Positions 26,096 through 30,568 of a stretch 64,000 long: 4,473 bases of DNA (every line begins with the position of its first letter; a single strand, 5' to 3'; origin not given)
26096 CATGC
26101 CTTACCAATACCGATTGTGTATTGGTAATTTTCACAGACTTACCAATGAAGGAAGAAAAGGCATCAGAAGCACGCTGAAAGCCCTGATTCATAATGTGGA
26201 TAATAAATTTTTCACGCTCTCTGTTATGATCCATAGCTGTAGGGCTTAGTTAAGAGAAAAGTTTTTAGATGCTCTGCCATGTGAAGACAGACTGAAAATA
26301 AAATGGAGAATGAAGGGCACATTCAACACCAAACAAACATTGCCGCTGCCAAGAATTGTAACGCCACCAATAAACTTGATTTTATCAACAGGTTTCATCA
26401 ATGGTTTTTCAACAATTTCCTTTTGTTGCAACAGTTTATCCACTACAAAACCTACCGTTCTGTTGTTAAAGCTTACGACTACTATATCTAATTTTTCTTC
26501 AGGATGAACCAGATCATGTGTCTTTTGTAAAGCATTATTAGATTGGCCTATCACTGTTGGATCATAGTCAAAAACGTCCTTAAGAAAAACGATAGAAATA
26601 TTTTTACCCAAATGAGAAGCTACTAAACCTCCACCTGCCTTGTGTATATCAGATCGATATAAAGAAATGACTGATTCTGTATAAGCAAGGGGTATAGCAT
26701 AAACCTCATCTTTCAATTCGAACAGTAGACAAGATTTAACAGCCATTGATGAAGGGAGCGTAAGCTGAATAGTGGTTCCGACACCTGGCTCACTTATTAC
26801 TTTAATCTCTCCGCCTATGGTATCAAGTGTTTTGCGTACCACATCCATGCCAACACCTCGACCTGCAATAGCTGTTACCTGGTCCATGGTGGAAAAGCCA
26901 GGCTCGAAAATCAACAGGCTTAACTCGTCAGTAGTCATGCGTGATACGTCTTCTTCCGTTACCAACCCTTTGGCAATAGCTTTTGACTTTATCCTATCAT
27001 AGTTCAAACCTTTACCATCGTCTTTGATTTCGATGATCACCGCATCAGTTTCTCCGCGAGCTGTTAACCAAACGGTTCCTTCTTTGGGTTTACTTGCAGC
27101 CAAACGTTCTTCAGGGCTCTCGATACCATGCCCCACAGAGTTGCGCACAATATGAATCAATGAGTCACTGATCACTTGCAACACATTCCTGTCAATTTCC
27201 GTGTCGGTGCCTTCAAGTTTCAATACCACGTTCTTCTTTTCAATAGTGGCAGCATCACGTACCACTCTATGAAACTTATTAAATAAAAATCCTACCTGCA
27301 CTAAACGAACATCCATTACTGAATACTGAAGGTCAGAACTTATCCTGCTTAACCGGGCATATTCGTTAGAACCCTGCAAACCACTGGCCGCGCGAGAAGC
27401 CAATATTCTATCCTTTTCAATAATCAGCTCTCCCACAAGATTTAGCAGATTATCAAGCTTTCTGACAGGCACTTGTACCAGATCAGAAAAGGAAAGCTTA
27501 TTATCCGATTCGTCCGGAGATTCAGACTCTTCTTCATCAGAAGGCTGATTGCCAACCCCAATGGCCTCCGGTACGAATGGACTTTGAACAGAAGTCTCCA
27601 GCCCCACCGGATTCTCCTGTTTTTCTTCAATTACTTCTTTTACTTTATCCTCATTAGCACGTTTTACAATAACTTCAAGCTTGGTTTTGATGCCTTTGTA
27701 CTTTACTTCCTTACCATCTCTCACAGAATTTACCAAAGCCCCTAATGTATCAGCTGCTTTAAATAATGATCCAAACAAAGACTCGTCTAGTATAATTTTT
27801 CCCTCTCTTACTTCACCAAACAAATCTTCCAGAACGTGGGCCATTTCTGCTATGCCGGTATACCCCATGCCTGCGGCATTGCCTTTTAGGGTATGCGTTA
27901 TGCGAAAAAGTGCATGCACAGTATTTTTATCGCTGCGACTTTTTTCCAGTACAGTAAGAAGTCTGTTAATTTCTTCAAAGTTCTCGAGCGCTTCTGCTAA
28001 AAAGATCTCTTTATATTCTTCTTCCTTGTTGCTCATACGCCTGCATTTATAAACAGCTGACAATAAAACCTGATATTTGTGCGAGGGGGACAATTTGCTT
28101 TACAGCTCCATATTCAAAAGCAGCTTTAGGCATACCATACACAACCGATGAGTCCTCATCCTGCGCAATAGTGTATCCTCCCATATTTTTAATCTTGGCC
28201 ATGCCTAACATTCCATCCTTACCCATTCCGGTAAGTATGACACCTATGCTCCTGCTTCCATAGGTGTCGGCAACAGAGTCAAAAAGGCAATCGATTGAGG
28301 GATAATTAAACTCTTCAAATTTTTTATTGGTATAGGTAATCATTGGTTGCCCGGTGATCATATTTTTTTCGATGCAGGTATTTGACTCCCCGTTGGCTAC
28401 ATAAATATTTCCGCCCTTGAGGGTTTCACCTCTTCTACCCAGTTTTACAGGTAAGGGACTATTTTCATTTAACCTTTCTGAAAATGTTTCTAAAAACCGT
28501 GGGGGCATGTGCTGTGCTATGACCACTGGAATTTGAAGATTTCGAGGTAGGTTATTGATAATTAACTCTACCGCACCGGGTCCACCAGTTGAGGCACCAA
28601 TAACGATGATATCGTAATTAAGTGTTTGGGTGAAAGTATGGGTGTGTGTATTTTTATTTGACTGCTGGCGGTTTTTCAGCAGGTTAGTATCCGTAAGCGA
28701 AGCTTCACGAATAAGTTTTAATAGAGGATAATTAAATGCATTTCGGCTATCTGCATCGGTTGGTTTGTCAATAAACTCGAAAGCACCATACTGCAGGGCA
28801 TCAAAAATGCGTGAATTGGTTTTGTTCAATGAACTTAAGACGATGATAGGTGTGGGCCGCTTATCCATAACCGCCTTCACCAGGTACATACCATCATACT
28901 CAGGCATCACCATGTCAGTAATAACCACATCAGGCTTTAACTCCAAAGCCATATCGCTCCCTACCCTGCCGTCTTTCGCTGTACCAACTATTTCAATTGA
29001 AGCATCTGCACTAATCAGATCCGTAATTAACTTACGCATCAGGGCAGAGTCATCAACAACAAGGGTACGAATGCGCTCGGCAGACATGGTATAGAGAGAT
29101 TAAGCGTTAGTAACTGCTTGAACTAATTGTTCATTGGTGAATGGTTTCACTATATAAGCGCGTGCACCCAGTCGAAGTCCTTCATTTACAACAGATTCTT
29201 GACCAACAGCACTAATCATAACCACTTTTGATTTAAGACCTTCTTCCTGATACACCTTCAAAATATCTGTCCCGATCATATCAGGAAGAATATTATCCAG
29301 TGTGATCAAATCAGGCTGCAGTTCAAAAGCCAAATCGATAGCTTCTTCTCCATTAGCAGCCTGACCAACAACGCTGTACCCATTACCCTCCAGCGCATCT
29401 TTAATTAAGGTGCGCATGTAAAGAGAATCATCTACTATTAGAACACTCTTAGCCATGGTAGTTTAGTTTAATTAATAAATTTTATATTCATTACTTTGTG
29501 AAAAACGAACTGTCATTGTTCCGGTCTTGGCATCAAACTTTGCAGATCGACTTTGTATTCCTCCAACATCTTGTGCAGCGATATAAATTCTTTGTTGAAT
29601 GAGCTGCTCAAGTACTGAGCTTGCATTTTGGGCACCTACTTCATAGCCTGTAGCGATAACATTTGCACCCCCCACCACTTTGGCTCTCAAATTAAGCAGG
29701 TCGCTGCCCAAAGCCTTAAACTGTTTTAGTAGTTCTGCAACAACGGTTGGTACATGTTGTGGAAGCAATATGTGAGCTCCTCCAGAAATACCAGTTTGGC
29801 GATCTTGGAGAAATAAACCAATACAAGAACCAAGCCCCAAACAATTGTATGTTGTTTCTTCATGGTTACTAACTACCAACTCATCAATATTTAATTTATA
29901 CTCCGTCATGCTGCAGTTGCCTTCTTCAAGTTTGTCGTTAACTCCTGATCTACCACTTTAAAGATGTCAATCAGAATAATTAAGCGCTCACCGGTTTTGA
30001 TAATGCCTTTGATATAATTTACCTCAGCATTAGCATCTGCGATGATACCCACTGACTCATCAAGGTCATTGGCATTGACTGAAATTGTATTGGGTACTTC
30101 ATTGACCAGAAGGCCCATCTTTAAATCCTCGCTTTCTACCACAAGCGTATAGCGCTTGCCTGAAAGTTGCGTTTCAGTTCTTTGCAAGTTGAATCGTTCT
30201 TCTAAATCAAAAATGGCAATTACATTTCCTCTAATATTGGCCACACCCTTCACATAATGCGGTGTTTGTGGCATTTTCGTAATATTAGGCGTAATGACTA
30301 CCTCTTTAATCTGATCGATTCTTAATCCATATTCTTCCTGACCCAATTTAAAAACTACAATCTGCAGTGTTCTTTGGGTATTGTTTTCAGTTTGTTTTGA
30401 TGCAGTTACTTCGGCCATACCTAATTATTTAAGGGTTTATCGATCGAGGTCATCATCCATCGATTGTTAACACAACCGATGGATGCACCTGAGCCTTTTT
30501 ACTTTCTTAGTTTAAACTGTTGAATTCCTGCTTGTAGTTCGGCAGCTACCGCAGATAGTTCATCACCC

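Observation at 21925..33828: Complete F1/archaeal-style chemosensory operon in a Bacteroidota genome, with no visible motor target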

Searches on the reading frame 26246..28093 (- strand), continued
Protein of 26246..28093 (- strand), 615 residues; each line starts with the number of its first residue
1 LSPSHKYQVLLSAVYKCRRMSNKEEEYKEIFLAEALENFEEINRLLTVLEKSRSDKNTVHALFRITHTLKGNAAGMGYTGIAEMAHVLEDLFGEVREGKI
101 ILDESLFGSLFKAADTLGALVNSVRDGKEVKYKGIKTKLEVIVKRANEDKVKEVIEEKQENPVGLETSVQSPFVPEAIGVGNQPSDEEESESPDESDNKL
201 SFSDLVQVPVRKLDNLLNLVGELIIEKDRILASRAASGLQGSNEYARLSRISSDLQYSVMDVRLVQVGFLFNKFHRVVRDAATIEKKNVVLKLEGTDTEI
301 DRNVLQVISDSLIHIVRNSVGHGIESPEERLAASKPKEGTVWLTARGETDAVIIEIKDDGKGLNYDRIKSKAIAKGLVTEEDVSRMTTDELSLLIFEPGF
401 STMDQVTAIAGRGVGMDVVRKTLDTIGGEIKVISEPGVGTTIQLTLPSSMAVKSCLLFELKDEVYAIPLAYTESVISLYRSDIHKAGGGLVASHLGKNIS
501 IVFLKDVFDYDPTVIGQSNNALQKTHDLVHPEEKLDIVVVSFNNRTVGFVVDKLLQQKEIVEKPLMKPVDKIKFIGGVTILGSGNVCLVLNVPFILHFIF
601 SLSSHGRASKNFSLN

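Call 74: search_protein_families(library=pfam, proteins=[L081:13826-15868:+, L081:7885-11055:+, L081:18242-18634:+, L081:5848-6654:+, L081:6711-7148:+], max_evalue=0.01)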
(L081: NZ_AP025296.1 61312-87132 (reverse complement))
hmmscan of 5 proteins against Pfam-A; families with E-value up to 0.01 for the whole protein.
L081:13826-15868:+ (680 aa): 4 families
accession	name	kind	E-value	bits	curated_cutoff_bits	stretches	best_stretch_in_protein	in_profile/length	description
PF07228.17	SpoIIE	-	1.4e-22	81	25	1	480-677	3-190/192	Stage II sporulation protein E (SpoIIE)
PF00072.30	Response_reg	-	7e-14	52.4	30.2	1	232-343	2-110/111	Response regulator receiver domain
PF04509.17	CheC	-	0.00034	20.9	22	0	106-134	1-29/38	CheC-like family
PF06785.16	UPF0242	-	0.0035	17.9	33.5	1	287-430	46-180/194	Uncharacterised protein family (UPF0242) N-terminus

L081:7885-11055:+ (1056 aa): 13 families
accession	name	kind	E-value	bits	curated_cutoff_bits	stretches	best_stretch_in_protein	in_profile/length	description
PF13426.13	PAS_9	-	1.8e-60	202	27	5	430-527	9-103/103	PAS domain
PF08447.18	PAS_3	-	1.4e-53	179.5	25.6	4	434-521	1-88/89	PAS fold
PF08448.16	PAS_4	-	1.6e-45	154.3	23.1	5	421-527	4-107/110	PAS fold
PF00015.26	MCPsignal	-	4.3e-37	128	34.6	1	822-1003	2-169/172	Methyl-accepting chemotaxis protein (MCP) signalling domain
PF00989.32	PAS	-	2.5e-29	102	22.6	3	294-401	2-112/113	PAS fold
PF13188.13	PAS_8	-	3.8e-18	65.1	21.8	1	293-345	1-50/65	PAS domain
PF18947.5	HAMP_2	-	2.2e-11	44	24.3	1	681-744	3-66/67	HAMP domain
PF17202.10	sCache_3_3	-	4.1e-07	30.7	28.8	0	490-528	62-100/107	Single cache domain 3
PF00672.30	HAMP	-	3e-05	24.7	25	1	694-745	2-53/53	HAMP domain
PF24820.1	Diguanyl_cycl_sensor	-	4.7e-05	23.7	28.1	0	303-337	6-40/109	Diguanylate cyclase-like sensor domain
PF23047.1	DUF7038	-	0.00011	22.6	27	0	609-652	42-82/93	Domain of unknown function (DUF7038)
PF11887.13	Mce4_CUP1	-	0.0036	17.4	32.6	0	259-350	65-156/222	Cholesterol uptake porter CUP1 of Mce4, putative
PF22640.1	ManC_GMP_beta-helix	-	0.0077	16.6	27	0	549-571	4-26/55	MannoseP isomerase/GMP-like beta-helix domain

L081:18242-18634:+ (130 aa): 0 families

L081:5848-6654:+ (268 aa): 0 families

L081:6711-7148:+ (145 aa): 1 family
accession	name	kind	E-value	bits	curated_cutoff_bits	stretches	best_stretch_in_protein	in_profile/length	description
PF06598.16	Chlorovi_GP_rpt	-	0.00025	21.5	27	0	24-33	18-27/34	Chlorovirus glycoprotein repeat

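Call 79: get_annotated_region(hit=H1, flank=7000)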
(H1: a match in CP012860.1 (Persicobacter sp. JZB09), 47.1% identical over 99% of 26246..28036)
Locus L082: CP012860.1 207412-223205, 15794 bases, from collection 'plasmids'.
description: Persicobacter sp. JZB09 plasmid JZB09-Plasmid2, complete sequence
organism: Persicobacter sp. JZB09 (NCBI taxid 1085624)
taxonomy: Bacteria; Bacteroidota; Cytophagia; Cytophagales; Persicobacteraceae; Persicobacter; Persicobacter sp. JZB09
host: -; source: cell culture,soil; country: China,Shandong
typing (MOB-suite, as given by PLSDB): non-mobilizable
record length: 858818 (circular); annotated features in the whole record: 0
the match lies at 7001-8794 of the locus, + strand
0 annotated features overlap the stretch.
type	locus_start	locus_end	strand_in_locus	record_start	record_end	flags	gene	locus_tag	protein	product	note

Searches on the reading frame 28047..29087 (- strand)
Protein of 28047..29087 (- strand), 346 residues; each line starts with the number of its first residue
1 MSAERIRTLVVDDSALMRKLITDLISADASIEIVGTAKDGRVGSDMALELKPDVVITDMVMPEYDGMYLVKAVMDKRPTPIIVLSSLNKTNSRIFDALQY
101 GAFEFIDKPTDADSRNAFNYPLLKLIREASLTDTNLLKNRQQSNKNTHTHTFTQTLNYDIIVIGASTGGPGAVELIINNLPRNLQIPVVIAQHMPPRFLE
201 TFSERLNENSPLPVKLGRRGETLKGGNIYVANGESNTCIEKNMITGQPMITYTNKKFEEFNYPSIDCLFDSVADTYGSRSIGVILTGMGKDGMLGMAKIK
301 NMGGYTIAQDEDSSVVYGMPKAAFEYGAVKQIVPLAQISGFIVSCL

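Call 4: search_protein_families(library=pfam, proteins=[window:28047-29087:-], max_evalue=0.01)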
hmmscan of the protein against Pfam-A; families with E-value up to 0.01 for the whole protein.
window:28047-29087:- (346 aa): 2 families
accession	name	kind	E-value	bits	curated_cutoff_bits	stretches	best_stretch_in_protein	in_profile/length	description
PF01339.22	CheB_methylest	-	4.2e-60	202.9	24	1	161-341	1-173/174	CheB methylesterase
PF00072.30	Response_reg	-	1.3e-19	70.9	30.2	1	9-113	2-104/111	Response regulator receiver domain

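Call 8: search_protein_families(library=ncbifam, proteins=[window:28047-29087:-], max_evalue=0.01)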
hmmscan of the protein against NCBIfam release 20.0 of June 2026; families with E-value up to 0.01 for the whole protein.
window:28047-29087:- (346 aa): 75 families (the best 25 are shown)
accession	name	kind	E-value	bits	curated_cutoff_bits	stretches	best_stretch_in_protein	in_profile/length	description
NF001965.0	PRK00742.1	subfamily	3.9e-103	345.4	293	1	4-344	2-351/357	chemotaxis-specific protein-glutamate methyltransferase CheB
NF009206.0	PRK12555.1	subfamily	2.8e-95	319.2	342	1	6-343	1-333/340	chemotaxis-specific protein-glutamate methyltransferase CheB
NF007935.0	PRK10651.1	equivalog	8.1e-16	57.8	250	1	3-108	4-109/216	two-component system response regulator NarL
NF041367.1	CheY_Halo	equivalog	7e-15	55.4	200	1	9-113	2-104/114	chemotaxis protein CheY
TIGR02875.1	spore_0_A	equivalog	1.7e-14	53.7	200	1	5-150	2-143/262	sporulation transcription factor Spo0A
TIGR01818.1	ntrC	equivalog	3.8e-14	52.3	558.6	1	9-114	2-105/463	nitrogen regulation protein NR(I)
NF052445.1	RespRegMctR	equivalog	1.4e-12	47.5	300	1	6-109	2-105/205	two-component system response regulator MctR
NF045944.1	ResRegRpaBCyano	equivalog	1.5e-12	47.4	330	1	9-112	1-101/229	response regulator transcription factor RpaB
NF008469.0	PRK11361.1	equivalog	2.6e-12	46.2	714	1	6-118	5-115/461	acetoacetate metabolism transcriptional regulator AtoC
NF047465.1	hybrid_HK_LvrA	exception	6e-12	44.4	1200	1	4-112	466-573/819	hybrid histidine kinase/response regulator LvrA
NF008677.0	PRK11697.1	equivalog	6.9e-12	45.2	246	1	6-134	2-124/238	two-component system response regulator BtsR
NF041733.1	resp_reg_CseB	equivalog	1e-11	44.6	350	1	8-134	3-123/228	two-component system response regulator CseB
NF045505.1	RR_RssB_Pseudo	equivalog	2.1e-11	43.5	700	1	1-112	1-110/394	two-component system response regulator RssB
NF007708.0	PRK10403.1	equivalog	4.7e-11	42.5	343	1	6-112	7-113/215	nitrate/nitrite response regulator protein NarP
NF007135.0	PRK09581.1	equivalog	6.1e-11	41.8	474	1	7-145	4-137/457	PleD family two-component system response regulator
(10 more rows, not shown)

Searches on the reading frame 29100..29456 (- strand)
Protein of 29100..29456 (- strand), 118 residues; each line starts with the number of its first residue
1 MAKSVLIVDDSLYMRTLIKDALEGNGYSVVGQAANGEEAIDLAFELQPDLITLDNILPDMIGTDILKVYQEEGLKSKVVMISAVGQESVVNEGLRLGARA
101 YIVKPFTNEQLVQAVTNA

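Call 4: search_protein_families(library=pfam, proteins=[window:29100-29456:-], max_evalue=0.01)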
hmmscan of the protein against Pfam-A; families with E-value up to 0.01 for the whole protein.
window:29100-29456:- (118 aa): 1 family
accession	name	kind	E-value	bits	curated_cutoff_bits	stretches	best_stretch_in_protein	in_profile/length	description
PF00072.30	Response_reg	-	4e-26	91.8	30.2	1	5-115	1-110/111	Response regulator receiver domain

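Call 8: search_protein_families(library=ncbifam, proteins=[window:29100-29456:-], max_evalue=0.01)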
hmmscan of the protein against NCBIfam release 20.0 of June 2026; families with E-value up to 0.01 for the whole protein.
window:29100-29456:- (118 aa): 102 families (the best 25 are shown)
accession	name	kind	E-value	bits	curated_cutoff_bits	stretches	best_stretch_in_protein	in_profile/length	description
NF041367.1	CheY_Halo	equivalog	3.6e-25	88.6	200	1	5-117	1-112/114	chemotaxis protein CheY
NF007935.0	PRK10651.1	equivalog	1e-21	77.1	250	1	3-118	7-123/216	two-component system response regulator NarL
TIGR02875.1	spore_0_A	equivalog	1.6e-20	73.4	200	1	4-115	4-118/262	sporulation transcription factor Spo0A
TIGR02154.1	PhoB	equivalog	1.4e-19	70.3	296.2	1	1-115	1-116/226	phosphate regulon transcriptional regulator PhoB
NF001965.0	PRK00742.1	subfamily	4.8e-19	68.8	293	1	4-110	5-113/357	chemotaxis-specific protein-glutamate methyltransferase CheB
NF040689.1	MtrAB_MtrA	equivalog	7.5e-17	61.4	300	1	5-115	1-109/219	MtrAB system response regulator MtrA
NF045944.1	ResRegRpaBCyano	equivalog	9.6e-17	61.1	330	1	6-113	1-106/229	response regulator transcription factor RpaB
NF007708.0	PRK10403.1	equivalog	2.3e-16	59.9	343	1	4-116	8-121/215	nitrate/nitrite response regulator protein NarP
NF040534.1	resp_reg_YycF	equivalog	2.6e-16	59.6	340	1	3-115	1-111/231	response regulator YycF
NF045505.1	RR_RssB_Pseudo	equivalog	4e-16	59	700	1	4-108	7-110/394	two-component system response regulator RssB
NF045717.1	DVU0259_DivK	exception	4.8e-16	59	160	1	1-117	1-114/117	DVU0259 family response regulator domain-containing protein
NF007969.0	PRK10693.1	equivalog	5.4e-16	58.5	329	1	2-110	7-114/337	two-component system response regulator RssB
NF051870.1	NAssimRespRegNtrX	equivalog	1.2e-15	57.4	600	1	3-117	2-117/452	nitrogen assimilation response regulator NtrX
NF011896.0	PRK15369.1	equivalog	4e-15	56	242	1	3-116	4-118/211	two component system response regulator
NF008469.0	PRK11361.1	equivalog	8.2e-15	54.4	714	1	2-113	4-114/461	acetoacetate metabolism transcriptional regulator AtoC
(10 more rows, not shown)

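Call 36: search_solved_structures(query=window:29100-29456:-, show_alignments=2, max_evalue=1e-12)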
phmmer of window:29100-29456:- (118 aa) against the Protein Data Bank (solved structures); distinct sequences matched with E-value up to 1e-12: 43.
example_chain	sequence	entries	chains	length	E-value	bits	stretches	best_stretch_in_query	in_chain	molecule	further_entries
6er7_A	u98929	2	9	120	1.4e-27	99.1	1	4-116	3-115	120aa long hypothetical chemotaxis protein (CheY)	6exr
1tmy_A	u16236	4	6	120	2.7e-27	98.2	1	1-116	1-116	CHEY PROTEIN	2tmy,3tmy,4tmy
4iga_A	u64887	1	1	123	3e-27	98.1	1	1-116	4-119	Chemotaxis protein CheY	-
1u0s_Y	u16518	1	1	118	7.5e-27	96.8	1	3-116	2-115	Chemotaxis protein cheY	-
9rhz_C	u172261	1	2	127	5.7e-26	93.9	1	3-115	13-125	Chemotaxis protein CheY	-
4qyw_A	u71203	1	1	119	1.5e-25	92.6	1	3-116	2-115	Chemotaxis protein CheY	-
6c40_B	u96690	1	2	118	3.7e-25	91.3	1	3-116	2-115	Chemotaxis protein CheY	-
8q52_A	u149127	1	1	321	1.6e-23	86.1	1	4-109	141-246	Leucine-specific-binding protein,Chemotaxis protein CheY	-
6ekg_Y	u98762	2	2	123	1.4e-22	83.1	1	5-113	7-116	Chemotaxis protein CheY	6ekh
9xzo_A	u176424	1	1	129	1.6e-22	82.8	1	4-114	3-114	De novo protein M1X0B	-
7od9_B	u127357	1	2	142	2.4e-22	82.3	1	5-113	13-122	Response regulator receiver protein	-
3dge_C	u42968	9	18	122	3.3e-17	65.8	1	1-115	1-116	Response regulator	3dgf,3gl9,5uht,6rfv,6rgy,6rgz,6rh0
6azr_B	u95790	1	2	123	3.3e-17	65.8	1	1-115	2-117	Chemotaxis regulator-transmits chemoreceptor signals to flagelllar motor components CheY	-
9phz_E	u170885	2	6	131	3.6e-17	65.7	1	5-114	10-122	Stage 0 sporulation protein A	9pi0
4ja2_A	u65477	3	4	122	4.5e-17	65.4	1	1-115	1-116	Response regulator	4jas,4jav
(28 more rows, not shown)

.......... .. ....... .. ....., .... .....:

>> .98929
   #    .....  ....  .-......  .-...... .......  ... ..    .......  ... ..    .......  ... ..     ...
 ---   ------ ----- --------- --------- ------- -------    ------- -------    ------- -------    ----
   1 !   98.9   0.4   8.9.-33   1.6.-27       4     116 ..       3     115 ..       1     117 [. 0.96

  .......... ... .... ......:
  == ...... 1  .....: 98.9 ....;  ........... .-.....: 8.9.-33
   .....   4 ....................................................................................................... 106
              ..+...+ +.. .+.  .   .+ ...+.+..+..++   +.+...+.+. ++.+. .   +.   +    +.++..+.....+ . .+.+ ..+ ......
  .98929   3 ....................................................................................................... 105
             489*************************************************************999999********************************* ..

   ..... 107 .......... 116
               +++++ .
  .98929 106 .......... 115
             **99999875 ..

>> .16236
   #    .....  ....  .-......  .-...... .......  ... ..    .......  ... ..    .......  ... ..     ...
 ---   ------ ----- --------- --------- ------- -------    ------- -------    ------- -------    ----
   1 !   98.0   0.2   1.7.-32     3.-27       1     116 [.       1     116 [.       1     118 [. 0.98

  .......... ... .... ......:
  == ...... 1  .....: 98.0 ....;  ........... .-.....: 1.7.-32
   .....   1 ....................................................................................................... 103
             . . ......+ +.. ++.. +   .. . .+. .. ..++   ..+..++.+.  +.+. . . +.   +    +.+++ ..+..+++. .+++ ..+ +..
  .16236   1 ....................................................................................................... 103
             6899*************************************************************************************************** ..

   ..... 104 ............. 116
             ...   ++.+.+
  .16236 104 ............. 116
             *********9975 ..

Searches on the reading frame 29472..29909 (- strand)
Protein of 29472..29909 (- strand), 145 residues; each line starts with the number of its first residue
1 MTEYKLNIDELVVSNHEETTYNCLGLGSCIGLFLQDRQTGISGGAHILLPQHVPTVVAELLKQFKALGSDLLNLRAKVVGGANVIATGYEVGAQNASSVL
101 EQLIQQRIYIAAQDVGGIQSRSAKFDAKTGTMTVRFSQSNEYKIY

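Call 4: search_protein_families(library=pfam, proteins=[window:29472-29909:-], max_evalue=0.01)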
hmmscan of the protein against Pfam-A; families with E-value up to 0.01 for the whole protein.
window:29472-29909:- (145 aa): 1 family
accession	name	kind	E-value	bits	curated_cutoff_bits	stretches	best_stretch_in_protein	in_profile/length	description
PF03975.18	CheD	-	3.3e-16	59.8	25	1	53-135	20-107/108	CheD chemotactic sensory transduction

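Call 8: search_protein_families(library=ncbifam, proteins=[window:29472-29909:-], max_evalue=0.01)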
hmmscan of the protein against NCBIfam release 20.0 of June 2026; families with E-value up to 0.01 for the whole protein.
window:29472-29909:- (145 aa): 9 families
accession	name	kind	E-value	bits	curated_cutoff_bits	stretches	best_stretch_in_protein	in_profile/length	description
NF041119.1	CheD_Thtga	equivalog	6.4e-22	78.6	240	1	8-140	7-152/160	chemoreceptor glutamine deamidase/glutamate methylesterase CheD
NF010018.0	PRK13495.1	equivalog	1.3e-19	70.9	243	1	8-138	8-149/159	chemoreceptor glutamine deamidase CheD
NF010015.0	PRK13490.1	equivalog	3.7e-18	66.1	251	1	2-135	4-153/162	chemoreceptor glutamine deamidase CheD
NF010013.0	PRK13487.1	equivalog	1.6e-16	60.3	223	1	24-135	44-168/201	chemoreceptor glutamine deamidase CheD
NF010014.0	PRK13489.1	equivalog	1.1e-12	48.7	290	1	67-135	96-166/238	chemoreceptor glutamine deamidase CheD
NF010016.0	PRK13493.1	equivalog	1.5e-12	47.8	369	1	60-135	118-193/227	chemoreceptor glutamine deamidase CheD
NF010019.0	PRK13497.1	equivalog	3.3e-09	36.8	313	1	25-130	30-148/184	chemoreceptor glutamine deamidase CheD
NF010017.0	PRK13494.1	equivalog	3.5e-07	30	285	1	66-122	85-142/163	chemoreceptor glutamine deamidase CheD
NF010020.0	PRK13498.1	equivalog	2.1e-05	24.5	236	1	17-138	22-159/168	chemoreceptor glutamine deamidase CheD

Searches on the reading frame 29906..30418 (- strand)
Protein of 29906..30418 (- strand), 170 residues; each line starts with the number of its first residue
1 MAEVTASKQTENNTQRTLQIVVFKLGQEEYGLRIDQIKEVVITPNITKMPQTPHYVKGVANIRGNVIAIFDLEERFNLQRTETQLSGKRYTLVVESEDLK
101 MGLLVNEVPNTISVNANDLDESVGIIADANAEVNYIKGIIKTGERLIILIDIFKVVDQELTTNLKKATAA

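Call 4: search_protein_families(library=pfam, proteins=[window:29906-30418:-], max_evalue=0.01)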
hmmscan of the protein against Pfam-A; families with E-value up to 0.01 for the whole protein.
window:29906-30418:- (170 aa): 1 family
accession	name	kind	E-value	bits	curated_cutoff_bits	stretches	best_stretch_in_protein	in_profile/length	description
PF01584.24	CheW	-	9.3e-33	113.2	23.5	1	19-158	1-136/138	CheW-like domain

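Call 8: search_protein_families(library=ncbifam, proteins=[window:29906-30418:-], max_evalue=0.01)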
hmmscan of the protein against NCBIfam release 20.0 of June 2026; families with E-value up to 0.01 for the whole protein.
window:29906-30418:- (170 aa): 1 family
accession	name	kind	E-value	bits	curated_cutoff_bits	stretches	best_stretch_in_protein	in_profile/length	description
NF007903.0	PRK10612.1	equivalog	6.8e-19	68.2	260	1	18-165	17-160/167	chemotaxis protein CheW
